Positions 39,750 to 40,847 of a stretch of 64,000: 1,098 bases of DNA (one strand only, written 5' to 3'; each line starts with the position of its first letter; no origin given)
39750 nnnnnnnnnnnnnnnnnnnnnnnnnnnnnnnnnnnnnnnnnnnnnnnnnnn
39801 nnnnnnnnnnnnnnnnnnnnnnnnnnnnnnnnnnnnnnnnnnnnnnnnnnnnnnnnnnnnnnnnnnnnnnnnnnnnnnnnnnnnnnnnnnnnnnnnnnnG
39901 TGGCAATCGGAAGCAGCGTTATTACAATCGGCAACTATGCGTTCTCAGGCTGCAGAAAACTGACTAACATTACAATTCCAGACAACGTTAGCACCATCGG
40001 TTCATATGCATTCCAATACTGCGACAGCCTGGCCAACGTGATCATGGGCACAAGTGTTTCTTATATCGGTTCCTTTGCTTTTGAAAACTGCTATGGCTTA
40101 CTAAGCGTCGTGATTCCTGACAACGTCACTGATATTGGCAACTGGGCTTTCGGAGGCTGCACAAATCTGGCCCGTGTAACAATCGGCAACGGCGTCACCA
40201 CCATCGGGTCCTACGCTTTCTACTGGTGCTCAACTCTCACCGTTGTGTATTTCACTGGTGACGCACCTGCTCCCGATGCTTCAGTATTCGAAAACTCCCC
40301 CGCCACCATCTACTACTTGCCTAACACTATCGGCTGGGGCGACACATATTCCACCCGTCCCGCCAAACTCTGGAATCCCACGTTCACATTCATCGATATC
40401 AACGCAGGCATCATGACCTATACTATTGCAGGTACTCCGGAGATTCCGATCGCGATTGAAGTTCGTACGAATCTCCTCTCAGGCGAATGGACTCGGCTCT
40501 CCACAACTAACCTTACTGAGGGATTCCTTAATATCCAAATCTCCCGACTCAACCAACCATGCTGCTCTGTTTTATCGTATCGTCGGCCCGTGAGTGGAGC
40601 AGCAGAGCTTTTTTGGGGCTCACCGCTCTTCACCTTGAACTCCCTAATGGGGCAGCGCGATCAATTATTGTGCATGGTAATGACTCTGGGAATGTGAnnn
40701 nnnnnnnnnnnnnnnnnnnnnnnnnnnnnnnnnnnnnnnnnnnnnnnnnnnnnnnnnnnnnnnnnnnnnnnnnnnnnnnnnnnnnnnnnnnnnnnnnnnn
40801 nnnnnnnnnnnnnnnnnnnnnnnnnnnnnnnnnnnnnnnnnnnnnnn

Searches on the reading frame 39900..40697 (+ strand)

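Call 8: search_protein_families(library=pfam, proteins=[window:39900-40697:+], max_evalue=0.001)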
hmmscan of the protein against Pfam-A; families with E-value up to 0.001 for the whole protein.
window:39900-40697:+ (265 aa): 1 family
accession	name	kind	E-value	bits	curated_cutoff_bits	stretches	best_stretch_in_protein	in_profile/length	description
PF13306.12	LRR_5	-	4.1e-36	124.1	27.7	1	9-131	2-121/127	BspA type Leucine rich repeat region (6 copies)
